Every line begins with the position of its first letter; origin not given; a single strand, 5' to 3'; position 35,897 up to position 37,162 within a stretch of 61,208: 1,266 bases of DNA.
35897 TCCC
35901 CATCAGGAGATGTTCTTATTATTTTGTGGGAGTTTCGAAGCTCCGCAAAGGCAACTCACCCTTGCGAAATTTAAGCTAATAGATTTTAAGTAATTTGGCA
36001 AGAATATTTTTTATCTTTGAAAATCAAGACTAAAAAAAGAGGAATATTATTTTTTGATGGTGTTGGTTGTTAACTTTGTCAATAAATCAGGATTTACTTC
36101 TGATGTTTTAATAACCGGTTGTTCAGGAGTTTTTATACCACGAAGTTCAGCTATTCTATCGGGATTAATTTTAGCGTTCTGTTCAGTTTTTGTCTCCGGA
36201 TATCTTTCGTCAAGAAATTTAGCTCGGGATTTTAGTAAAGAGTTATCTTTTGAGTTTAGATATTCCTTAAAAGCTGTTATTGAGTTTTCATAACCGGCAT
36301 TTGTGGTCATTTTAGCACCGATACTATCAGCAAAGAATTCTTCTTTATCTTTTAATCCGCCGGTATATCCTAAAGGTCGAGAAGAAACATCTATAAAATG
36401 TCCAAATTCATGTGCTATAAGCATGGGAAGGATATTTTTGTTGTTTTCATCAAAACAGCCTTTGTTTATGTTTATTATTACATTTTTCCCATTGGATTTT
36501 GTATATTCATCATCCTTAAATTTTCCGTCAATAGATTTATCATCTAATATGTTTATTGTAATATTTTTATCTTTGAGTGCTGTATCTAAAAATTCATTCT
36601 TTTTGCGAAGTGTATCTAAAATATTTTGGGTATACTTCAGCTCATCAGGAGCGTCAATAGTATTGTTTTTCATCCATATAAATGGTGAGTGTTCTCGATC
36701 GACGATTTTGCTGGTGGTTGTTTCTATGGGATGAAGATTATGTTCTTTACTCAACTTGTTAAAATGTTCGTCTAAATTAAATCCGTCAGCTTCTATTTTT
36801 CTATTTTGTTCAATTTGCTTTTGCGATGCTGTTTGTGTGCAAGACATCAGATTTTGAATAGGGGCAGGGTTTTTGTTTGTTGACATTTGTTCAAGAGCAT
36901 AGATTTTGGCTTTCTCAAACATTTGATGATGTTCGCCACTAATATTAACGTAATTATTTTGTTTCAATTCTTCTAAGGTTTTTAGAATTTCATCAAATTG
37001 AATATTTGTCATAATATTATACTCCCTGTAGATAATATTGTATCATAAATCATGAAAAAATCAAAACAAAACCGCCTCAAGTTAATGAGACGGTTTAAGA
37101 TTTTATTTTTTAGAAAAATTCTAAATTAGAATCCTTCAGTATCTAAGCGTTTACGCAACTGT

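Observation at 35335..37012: XRE regulator and HExxH (ImmA/IrrE-like) protein separated by two tandem autonomous promoter-to-terminator RNA-like units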

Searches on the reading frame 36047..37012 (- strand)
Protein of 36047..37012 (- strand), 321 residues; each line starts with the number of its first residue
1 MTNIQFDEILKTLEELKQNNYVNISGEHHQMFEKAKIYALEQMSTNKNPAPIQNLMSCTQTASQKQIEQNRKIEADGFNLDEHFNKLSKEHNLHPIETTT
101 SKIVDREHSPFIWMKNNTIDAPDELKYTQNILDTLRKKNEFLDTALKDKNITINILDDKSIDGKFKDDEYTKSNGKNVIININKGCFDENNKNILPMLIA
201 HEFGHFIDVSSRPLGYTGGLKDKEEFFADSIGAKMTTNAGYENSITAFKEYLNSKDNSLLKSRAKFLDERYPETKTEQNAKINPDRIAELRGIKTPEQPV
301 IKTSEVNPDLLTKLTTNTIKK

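Call 8: search_protein_families(library=pfam, proteins=[window:36047-37012:-], max_evalue=1)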
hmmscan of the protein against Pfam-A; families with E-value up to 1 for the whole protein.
window:36047-37012:- (321 aa): 3 families
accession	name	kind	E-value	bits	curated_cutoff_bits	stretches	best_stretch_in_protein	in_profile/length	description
PF14891.12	Peptidase_M91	-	0.056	14.2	25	1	129-210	31-107/176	Effector protein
PF21609.2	Toxofilin-like_dom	-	0.12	12.8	27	1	6-54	29-76/84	Toxofilin-like domain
PF25464.1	DUF7900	-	0.6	11.2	27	0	110-139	2-31/97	Domain of unknown function (DUF7900)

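Call 13: find_encoding_contigs(protein=window:36047-37012:-, flank=3000, max_places=6)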
Protein window:36047-37012:- (321 aa): no gene with exactly this product is on record in the collection.

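Call 15: find_homologous_proteins(query=window:36047-37012:-, max_evalue=0.001)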
Query window:36047-37012:- (321 aa): 10 proteins with E <= 0.001 among 1771 candidates.
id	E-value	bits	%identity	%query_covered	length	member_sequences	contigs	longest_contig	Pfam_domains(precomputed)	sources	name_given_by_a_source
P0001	3.0e-194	662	95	100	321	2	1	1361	-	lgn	-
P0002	8.4e-162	556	83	96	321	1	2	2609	-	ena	-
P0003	1.1e-153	529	79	100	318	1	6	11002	-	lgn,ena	-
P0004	1.1e-88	316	58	77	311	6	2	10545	-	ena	-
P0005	1.2e-88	316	58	82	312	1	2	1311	-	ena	-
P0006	1.7e-76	276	48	98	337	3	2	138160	-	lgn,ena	-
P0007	2.3e-76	275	48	98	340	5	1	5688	-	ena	-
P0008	2.6e-74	268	51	94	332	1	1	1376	-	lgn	-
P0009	5.6e-73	264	49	98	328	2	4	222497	-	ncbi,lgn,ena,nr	ncbi:MAG: hypothetical protein IKC10_05195 [Alphaproteobacteria bacterium]|nr:hypothetical protein [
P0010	3.4e-58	216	51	71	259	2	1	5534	-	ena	-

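Call 16: find_encoding_contigs(protein=P0003, flank=4000, max_places=4)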
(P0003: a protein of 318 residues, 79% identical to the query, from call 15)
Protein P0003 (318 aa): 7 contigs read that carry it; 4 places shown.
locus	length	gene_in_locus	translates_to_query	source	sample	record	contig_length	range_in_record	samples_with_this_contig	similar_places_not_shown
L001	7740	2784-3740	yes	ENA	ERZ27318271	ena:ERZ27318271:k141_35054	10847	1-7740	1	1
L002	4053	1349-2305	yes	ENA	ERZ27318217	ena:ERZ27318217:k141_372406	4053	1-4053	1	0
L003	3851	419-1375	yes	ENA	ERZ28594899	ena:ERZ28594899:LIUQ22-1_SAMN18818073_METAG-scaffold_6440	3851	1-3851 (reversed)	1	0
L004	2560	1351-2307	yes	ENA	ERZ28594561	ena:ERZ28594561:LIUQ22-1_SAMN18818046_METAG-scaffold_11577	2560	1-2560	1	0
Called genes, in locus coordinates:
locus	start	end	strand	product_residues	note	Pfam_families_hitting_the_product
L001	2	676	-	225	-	?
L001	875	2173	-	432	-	PF03349:Toluene_X, PF10677:DUF2490 (faint), PF13505:OMP_b-brl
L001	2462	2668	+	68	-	PF01165:Ribosomal_S21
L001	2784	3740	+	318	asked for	-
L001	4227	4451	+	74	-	PF13560:HTH_31 (weak), PF12844:HTH_19, PF01381:HTH_3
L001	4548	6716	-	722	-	PF01553:Acyltransferase, PF00501:AMP-binding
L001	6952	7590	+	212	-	PF00440:TetR_N, PF09209:CecR_C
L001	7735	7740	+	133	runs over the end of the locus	-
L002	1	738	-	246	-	?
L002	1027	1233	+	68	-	PF01165:Ribosomal_S21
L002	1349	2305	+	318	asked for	-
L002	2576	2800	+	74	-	PF13560:HTH_31 (weak), PF12844:HTH_19, PF01381:HTH_3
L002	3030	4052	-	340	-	?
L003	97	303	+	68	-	PF01165:Ribosomal_S21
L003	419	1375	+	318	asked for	-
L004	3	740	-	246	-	?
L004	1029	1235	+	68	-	PF01165:Ribosomal_S21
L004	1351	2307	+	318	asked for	-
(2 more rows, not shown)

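Call 17: find_encoding_contigs(protein=P0006, flank=4000, max_places=3)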
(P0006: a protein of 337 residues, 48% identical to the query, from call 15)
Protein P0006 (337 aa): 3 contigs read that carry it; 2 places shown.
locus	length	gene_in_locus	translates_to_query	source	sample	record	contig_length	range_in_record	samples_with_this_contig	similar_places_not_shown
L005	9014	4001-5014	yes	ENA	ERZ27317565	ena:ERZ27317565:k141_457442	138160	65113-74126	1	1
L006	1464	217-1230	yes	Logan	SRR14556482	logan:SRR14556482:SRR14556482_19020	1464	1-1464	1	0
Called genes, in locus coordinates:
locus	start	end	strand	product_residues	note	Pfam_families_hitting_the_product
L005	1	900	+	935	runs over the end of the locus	PF00005:ABC_tran (faint), PF02463:SMC_N (faint), PF03193:RsgA_GTPase (faint), PF13191:AAA_16 (faint), PF13481:AAA_25 (faint), PF13555:AAA_29 (faint), PF17760:UvrA_inter, PF17755:UvrA_DNA-bind, +1 more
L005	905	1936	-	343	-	-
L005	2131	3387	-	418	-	PF03349:Toluene_X, PF13505:OMP_b-brl (faint), PF10677:DUF2490 (faint)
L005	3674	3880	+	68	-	PF01165:Ribosomal_S21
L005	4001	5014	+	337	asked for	-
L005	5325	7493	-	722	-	PF01553:Acyltransferase, PF00501:AMP-binding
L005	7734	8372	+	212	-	PF00440:TetR_N, PF09209:CecR_C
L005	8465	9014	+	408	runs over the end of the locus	PF03349:Toluene_X, PF13505:OMP_b-brl (faint), PF10677:DUF2490 (faint)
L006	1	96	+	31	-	?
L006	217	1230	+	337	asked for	-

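Call 18: find_encoding_contigs(protein=P0009, flank=4000, max_places=3)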
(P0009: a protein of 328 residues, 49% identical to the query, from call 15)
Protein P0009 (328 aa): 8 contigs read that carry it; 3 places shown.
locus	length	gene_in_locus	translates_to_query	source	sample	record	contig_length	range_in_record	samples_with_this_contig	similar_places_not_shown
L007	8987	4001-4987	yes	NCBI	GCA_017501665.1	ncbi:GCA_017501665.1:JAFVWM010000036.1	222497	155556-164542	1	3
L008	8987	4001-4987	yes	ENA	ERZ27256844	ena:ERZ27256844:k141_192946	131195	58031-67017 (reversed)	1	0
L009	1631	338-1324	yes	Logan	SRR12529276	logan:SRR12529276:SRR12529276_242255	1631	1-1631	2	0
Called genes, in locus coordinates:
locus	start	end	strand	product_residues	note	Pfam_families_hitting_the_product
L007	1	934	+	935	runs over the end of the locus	PF00005:ABC_tran (faint), PF02463:SMC_N (faint), PF13555:AAA_29 (faint), PF20703:nSTAND1 (faint), PF17760:UvrA_inter, PF17755:UvrA_DNA-bind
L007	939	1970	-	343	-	-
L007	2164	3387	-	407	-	PF03349:Toluene_X, PF13505:OMP_b-brl (faint), PF10677:DUF2490 (faint)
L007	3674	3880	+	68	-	PF01165:Ribosomal_S21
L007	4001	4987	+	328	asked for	-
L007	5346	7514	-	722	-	PF01553:Acyltransferase, PF00501:AMP-binding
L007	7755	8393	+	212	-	PF00440:TetR_N, PF09209:CecR_C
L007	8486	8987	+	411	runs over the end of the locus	PF03349:Toluene_X, PF13505:OMP_b-brl (faint), PF10677:DUF2490 (faint)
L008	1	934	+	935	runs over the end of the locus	PF00005:ABC_tran (faint), PF02463:SMC_N (faint), PF13555:AAA_29 (faint), PF20703:nSTAND1 (faint), PF17760:UvrA_inter, PF17755:UvrA_DNA-bind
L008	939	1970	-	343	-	-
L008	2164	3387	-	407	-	PF03349:Toluene_X, PF13505:OMP_b-brl (faint), PF10677:DUF2490 (faint)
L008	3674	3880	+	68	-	PF01165:Ribosomal_S21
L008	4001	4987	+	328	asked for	-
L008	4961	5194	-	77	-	-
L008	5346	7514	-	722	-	PF01553:Acyltransferase, PF00501:AMP-binding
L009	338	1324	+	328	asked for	-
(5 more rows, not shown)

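Call 33: search_solved_structures(query=A1, max_evalue=10, show_alignments=2)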
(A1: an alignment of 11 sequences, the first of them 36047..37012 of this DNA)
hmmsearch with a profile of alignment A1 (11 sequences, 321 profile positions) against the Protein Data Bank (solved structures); distinct sequences matched with E-value up to 10: 1.
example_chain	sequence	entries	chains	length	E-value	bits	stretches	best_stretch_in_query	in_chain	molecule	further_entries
6zt3_A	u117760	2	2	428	0.99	11.8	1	233-277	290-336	DNA gyrase subunit B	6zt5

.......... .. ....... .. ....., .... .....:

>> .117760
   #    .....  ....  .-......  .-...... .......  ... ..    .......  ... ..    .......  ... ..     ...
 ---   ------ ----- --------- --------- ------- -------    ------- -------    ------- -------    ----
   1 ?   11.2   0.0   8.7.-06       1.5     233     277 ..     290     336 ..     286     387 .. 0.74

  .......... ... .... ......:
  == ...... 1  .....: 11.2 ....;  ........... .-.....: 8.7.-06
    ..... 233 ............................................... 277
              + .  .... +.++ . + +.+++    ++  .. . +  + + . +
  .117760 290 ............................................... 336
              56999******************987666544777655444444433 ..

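Call 45: predict_structure(alignment_id=A1)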
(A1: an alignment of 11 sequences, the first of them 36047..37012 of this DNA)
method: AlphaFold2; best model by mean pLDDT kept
length: 321 residues; sequences in the alignment: 11
mean_pLDDT: 84.1   pTM: 0.77
mean pLDDT of the five models: 84.1, 83.8, 82.8, 79.1, 70.5
residues with pLDDT >= 90: 205; 70-90: 62; 50-70: 9; < 50: 45
segments of 3 or more residues with pLDDT < 50: 275-289, 291-308, 310-321
pLDDT, mean of each block of 10 residues (from residue 1): 96 91 90 95 93 92 88 93 93 79 80 83 97 98 97 95 92 92 94 96 97 88 92 98 96 93 92 54 43 39 41 31 28
secondary structure, 60 per line:
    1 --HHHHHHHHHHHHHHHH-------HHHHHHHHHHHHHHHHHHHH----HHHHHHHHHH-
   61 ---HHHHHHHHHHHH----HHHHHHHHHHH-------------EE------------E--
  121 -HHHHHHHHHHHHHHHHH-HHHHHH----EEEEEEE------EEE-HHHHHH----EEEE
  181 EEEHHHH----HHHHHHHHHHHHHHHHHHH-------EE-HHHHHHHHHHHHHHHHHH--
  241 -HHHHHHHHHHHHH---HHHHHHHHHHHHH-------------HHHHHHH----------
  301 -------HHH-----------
elements in order: H3-18 H26-45 H50-59 H64-75 H80-90 H122-138 H140-145 E150-156 E163-165 H167-172 E177-183 H184-187 H192-210 H221-238 H242-254 H258-270 H284-290
